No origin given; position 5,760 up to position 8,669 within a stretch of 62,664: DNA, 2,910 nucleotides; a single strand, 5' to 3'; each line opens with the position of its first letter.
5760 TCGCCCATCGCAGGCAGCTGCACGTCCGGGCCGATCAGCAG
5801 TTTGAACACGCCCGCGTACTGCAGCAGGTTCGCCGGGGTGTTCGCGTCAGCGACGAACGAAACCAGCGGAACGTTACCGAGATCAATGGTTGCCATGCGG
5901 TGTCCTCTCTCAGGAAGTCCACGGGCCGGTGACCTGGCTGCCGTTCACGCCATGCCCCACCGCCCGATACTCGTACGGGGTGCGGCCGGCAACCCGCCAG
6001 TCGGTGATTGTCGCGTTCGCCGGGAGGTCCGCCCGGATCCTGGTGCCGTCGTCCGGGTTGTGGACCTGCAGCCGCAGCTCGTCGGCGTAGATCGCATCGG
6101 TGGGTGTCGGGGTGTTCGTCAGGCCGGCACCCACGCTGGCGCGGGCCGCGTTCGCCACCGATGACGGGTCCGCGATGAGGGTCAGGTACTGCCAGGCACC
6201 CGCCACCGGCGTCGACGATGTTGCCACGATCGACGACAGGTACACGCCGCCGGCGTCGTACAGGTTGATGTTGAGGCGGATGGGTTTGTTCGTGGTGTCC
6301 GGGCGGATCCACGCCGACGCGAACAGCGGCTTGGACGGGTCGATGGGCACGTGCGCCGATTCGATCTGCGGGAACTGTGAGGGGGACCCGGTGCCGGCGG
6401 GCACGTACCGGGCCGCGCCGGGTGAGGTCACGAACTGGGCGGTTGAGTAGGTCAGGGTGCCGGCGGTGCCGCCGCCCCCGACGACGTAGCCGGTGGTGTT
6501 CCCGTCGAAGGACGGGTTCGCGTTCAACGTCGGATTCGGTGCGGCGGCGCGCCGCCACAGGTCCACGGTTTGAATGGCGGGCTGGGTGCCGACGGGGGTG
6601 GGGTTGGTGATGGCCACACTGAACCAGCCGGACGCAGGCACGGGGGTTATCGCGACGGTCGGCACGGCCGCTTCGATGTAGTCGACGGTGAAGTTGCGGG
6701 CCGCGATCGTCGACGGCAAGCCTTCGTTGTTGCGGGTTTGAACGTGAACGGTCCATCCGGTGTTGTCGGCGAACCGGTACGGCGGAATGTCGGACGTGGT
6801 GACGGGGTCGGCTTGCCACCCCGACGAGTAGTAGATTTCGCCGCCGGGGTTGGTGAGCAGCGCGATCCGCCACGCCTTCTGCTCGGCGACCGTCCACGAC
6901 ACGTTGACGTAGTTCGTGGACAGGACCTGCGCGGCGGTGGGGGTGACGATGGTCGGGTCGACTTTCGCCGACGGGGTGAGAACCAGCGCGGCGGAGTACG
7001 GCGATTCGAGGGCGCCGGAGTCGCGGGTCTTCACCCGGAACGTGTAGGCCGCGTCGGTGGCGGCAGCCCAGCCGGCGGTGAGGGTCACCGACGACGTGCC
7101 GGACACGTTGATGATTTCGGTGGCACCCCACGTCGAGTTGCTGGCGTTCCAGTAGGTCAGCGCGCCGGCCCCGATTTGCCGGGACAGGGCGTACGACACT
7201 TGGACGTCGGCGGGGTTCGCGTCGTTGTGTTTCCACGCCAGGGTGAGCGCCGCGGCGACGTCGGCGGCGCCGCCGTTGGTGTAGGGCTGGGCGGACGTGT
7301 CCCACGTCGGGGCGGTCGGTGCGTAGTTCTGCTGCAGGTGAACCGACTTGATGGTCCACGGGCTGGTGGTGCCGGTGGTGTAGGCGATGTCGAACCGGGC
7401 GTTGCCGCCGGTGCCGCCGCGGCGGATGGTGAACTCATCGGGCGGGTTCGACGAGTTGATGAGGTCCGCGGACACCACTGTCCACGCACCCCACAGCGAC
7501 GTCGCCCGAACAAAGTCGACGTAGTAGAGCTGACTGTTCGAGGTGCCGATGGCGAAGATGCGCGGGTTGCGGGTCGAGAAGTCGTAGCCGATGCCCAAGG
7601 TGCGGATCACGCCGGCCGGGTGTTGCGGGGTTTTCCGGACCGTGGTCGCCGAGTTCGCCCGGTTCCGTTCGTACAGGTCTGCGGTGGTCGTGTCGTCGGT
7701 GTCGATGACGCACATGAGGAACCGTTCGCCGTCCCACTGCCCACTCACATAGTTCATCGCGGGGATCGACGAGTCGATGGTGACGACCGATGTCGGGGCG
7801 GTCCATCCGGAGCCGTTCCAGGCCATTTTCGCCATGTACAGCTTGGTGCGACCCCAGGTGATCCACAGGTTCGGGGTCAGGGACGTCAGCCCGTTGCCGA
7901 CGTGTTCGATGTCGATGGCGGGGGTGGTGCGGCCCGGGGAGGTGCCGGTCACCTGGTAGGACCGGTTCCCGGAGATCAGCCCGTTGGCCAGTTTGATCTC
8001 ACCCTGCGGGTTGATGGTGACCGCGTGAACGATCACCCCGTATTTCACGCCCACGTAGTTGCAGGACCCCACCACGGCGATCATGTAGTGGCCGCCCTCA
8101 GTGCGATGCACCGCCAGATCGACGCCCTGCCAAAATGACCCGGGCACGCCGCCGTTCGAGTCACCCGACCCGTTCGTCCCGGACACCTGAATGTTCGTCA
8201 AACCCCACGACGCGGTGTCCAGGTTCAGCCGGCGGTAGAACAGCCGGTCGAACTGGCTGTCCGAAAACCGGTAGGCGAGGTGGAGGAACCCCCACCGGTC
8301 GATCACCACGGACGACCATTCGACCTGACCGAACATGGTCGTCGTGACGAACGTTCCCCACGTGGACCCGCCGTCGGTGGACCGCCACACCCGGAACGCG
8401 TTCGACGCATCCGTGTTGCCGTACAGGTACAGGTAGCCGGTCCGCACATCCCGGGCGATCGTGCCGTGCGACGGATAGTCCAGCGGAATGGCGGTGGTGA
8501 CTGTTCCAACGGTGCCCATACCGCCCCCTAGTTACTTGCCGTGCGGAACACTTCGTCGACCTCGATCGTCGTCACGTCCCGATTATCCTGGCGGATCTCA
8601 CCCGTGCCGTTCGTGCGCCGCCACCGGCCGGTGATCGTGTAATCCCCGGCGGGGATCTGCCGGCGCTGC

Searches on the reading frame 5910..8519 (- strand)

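Call 12: search_protein_families(library=phrogs, max_evalue=0.001, proteins=[window:5910-8519:-])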
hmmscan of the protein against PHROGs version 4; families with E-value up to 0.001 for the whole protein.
window:5910-8519:- (869 aa): 1 family
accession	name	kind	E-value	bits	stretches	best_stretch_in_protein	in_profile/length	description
phrog_37549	-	head and packaging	4.1e-14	52.3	1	321-659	574-895/1072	virion structural protein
